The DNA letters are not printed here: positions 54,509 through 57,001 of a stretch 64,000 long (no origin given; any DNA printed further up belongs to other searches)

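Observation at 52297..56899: Compact PHP-hydrolase / activase / short glycyl-radical-enzyme operon of unassigned chemistry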

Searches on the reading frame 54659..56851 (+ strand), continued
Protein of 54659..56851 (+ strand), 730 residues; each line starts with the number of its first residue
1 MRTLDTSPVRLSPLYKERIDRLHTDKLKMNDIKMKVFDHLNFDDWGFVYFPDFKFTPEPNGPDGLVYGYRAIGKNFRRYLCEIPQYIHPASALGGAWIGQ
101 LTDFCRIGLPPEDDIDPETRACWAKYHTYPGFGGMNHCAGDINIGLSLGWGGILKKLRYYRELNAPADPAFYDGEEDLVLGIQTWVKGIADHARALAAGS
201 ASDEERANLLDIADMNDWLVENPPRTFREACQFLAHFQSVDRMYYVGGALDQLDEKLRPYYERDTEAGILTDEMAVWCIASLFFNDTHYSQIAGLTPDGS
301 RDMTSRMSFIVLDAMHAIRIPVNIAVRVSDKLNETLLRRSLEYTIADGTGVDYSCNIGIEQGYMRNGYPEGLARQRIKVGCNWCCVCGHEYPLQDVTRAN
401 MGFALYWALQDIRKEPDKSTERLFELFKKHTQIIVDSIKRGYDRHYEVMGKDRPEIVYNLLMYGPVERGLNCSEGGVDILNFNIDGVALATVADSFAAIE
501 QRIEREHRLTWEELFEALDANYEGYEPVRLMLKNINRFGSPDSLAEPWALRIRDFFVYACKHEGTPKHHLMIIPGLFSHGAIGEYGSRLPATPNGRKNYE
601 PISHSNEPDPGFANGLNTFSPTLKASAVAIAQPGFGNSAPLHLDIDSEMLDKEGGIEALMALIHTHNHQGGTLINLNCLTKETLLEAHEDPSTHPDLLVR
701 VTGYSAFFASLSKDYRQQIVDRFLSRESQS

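Call 25: search_solved_structures(query=A1, max_evalue=0.001, show_alignments=0)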
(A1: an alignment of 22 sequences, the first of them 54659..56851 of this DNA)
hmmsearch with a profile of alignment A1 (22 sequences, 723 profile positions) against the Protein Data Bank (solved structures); distinct sequences matched with E-value up to 0.001: 35.
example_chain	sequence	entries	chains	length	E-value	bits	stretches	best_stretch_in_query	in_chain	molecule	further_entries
9f3w_A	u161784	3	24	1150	1.3e-61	211.9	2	161-719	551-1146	Choline trimethylamine-lyase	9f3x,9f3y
8yjo_A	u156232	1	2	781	2.3e-55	191.3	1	98-717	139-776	Probable dehydratase PflD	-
6vxc_A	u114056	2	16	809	9.2e-55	189.3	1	184-717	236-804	Trans-4-hydroxy-L-proline dehydratase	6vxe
5i2a_A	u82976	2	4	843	1.4e-52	182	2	113-518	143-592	Diol-dehydratase | Diol dehydratase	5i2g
1r8w_A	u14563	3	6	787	8.6e-52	179.5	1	129-717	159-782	glycerol dehydratase | B12-independent glycerol dehydratase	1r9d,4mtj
5a0z_A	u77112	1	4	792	8.8e-52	179.4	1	161-719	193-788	CHOLINE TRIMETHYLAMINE LYASE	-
5a0u_A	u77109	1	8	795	8.9e-52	179.4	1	161-719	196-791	CHOLINE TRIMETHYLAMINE LYASE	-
8id0_A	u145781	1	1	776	7.7e-51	176.3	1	98-718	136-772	formate C-acetyltransferase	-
6lon_B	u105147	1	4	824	8.1e-51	176.2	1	175-717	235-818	PFL2/glycerol dehydratase family glycyl radical enzyme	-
8iof_A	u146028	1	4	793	3.5e-47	164.2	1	177-717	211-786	Benzylsuccinate synthase alpha subunit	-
2f3o_A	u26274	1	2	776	1.4e-45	158.9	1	130-718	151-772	pyruvate formate-lyase 2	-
5ymr_B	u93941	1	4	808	5.3e-45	157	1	176-717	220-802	Formate acetyltransferase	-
5fav_A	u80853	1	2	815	2.4e-44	154.9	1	161-718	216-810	Choline trimethylamine-lyase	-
5kdp_A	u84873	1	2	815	2.6e-44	154.7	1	161-718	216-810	Choline trimethylamine-lyase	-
9ht9_A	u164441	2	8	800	2.9e-44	154.6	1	161-718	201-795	Choline trimethylamine-lyase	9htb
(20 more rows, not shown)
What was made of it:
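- Closest known: GRE isomerases PflD/YbiW. Same: PflD is the second-best PDB profile hit (191 bits, call 25).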

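Call 27: search_solved_structures(query=window:54659-56851:+, max_evalue=1e-30, show_alignments=3)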
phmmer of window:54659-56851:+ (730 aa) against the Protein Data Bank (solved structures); distinct sequences matched with E-value up to 1e-30: 17.
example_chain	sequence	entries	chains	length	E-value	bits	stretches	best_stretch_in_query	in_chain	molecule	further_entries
9f3w_A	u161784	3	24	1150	2.6e-45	158.3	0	453-723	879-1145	Choline trimethylamine-lyase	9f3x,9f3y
6lon_B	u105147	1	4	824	2.9e-39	138.3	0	454-723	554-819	PFL2/glycerol dehydratase family glycyl radical enzyme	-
5a0z_A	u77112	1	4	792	5.9e-37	130.7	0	453-723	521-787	CHOLINE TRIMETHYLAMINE LYASE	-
5a0u_A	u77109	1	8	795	6e-37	130.7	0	453-723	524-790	CHOLINE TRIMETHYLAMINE LYASE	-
6vxc_A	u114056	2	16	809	7e-36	127.1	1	187-722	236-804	Trans-4-hydroxy-L-proline dehydratase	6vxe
8yjo_A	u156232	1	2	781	8.6e-34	120.2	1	146-722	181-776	Probable dehydratase PflD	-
1r8w_A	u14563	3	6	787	1.3e-33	119.7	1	132-722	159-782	glycerol dehydratase | B12-independent glycerol dehydratase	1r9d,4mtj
8iof_A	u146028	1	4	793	1.5e-33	119.4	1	185-722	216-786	Benzylsuccinate synthase alpha subunit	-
7kq3_A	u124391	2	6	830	2.1e-32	115.6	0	480-722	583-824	Isethionate sulfite-lyase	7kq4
8id0_A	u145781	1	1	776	3.5e-32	114.9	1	254-722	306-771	formate C-acetyltransferase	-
5ymr_B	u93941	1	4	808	5.5e-31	110.9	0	486-722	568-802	Formate acetyltransferase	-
5kdp_A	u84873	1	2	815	8.3e-31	110.3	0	170-723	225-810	Choline trimethylamine-lyase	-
5fav_A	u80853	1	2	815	9.2e-31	110.2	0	170-723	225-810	Choline trimethylamine-lyase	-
9ht9_A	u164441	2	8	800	9.2e-31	110.2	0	170-723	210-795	Choline trimethylamine-lyase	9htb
9r0v_A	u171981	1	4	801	9.2e-31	110.2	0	170-723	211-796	Choline trimethylamine-lyase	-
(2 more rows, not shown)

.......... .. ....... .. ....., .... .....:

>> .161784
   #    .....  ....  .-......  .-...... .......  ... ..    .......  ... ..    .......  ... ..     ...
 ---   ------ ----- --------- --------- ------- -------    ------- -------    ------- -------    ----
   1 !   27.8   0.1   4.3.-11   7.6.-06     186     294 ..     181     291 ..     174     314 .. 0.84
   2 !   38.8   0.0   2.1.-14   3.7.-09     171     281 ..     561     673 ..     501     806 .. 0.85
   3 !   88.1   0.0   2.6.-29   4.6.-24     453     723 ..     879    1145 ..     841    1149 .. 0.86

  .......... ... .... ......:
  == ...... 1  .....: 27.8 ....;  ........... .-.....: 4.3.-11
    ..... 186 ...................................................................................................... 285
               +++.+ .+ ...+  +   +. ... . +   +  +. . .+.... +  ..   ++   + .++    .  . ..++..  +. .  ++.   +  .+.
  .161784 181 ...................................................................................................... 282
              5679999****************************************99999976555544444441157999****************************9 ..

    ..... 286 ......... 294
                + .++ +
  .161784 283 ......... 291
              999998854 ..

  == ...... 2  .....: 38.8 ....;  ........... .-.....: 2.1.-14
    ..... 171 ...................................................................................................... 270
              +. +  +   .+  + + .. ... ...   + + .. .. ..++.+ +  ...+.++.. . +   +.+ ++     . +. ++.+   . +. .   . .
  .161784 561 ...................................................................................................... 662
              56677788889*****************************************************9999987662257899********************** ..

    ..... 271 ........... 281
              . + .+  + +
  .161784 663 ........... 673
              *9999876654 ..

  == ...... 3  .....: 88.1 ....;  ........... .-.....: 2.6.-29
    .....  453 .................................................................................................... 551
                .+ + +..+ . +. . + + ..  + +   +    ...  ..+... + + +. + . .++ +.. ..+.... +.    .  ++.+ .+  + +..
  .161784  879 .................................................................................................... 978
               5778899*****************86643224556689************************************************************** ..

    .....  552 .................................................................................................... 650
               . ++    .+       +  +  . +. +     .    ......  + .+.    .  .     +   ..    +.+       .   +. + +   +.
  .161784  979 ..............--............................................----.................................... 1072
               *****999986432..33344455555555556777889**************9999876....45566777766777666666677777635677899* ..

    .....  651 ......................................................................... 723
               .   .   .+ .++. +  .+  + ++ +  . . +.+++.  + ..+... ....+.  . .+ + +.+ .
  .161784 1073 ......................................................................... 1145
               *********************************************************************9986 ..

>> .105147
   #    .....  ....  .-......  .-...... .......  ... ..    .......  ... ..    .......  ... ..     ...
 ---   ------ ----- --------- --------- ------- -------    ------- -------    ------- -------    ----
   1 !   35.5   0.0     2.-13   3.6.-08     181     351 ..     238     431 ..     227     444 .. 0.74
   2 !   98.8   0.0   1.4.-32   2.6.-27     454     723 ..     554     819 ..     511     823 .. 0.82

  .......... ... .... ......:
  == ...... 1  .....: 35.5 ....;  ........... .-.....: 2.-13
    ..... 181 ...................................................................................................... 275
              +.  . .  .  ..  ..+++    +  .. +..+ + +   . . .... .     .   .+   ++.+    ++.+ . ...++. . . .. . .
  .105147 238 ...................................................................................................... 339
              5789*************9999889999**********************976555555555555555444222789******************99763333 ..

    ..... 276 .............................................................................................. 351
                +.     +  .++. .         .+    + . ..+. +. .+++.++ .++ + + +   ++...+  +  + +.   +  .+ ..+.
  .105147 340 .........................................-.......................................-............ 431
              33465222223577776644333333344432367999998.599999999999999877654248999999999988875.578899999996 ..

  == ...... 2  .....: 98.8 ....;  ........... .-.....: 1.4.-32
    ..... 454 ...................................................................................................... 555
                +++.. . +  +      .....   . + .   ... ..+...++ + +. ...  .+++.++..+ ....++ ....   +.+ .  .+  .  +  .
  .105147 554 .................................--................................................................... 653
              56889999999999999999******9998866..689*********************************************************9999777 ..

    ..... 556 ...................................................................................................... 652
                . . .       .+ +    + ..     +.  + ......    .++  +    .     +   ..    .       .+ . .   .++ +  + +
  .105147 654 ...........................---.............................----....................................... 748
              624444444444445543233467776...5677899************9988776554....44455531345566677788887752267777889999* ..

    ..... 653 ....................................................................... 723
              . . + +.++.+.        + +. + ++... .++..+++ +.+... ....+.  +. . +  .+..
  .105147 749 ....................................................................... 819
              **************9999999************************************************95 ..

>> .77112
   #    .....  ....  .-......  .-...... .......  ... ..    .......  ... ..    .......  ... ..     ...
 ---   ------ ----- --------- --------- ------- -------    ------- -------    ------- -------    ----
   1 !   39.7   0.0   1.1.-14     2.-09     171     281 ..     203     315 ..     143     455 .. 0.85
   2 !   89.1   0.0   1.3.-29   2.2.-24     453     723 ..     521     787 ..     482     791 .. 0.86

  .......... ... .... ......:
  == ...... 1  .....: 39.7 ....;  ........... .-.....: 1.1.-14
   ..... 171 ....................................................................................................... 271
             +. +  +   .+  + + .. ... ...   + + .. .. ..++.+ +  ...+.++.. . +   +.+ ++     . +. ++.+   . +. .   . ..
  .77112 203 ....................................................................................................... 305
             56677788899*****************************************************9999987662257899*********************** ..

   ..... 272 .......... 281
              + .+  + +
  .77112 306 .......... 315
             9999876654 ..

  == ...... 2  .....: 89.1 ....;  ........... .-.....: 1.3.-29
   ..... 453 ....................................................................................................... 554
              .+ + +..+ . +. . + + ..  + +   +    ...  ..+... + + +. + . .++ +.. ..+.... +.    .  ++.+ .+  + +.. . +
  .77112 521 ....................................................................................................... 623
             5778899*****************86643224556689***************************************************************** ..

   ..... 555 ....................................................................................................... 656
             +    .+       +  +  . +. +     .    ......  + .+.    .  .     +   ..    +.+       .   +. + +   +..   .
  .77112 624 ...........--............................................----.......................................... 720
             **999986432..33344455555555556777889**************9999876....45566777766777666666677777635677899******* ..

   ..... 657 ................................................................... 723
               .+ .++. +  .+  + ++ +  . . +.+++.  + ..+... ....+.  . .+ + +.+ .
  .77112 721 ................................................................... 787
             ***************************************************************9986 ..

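Call 39: predict_structure(alignment_id=A2)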
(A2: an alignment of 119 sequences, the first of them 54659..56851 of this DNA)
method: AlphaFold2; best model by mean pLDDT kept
length: 730 residues; sequences in the alignment: 119
mean_pLDDT: 92.6   pTM: 0.92
mean pLDDT of the five models: 92.6, 91.9, 90.6, 90.3, 89.4
residues with pLDDT >= 90: 580; 70-90: 130; 50-70: 10; < 50: 10
segments of 3 or more residues with pLDDT < 50: 613-618, 728-730
pLDDT, mean of each block of 10 residues (from residue 1): 87 98 95 88 84 95 94 98 96 93 93 94 93 87 97 99 97 98 98 97 96 99 98 97 89 96 98 98 91 95 97 97 95 97 91 95 95 91 90 86 98 96 99 97 95 95 97 94 93 97 97 98 96 89 93 98 95 86 86 93 79 51 89 89 87 88 96 92 93 92 86 87 62
secondary structure, 60 per line:
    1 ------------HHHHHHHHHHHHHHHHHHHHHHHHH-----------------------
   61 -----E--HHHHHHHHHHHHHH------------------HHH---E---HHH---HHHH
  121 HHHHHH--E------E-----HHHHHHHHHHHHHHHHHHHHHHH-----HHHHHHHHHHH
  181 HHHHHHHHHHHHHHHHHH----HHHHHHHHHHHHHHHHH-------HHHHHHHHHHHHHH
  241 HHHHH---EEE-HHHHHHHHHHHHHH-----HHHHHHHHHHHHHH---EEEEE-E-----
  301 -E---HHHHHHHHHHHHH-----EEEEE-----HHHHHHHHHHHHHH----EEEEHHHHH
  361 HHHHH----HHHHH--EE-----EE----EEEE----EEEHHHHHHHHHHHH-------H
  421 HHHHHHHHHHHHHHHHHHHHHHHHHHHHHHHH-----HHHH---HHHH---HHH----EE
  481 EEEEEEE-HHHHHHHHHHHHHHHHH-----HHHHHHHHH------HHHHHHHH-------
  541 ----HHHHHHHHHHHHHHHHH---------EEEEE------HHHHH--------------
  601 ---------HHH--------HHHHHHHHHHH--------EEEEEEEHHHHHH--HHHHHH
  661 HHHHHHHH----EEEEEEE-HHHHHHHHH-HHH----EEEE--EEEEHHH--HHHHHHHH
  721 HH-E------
elements in order (helices of 4 or more, strands of 3 or more residues): H13-37 H69-82 H117-126 H142-164 H170-198 H203-219 H227-245 E249-251 H253-266 H272-285 E289-293 H306-318 E324-328 H334-347 E352-355 H356-365 H370-374 E390-393 E398-400 H401-412 H420-452 H458-461 H465-468 E479-487 H489-505 H511-519 H526-533 H545-561 E571-575 H582-586 H621-631 E640-646 H647-652 H655-668 E673-679 H681-689 E698-701 E704-707 H713-722
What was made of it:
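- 54659..56851 (+): Compact PFL-like glycyl radical enzyme, 730 aa, of the uncharacterised 'C-N-W' clade. The AF2 model has pLDDT 92.6 (call 39).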
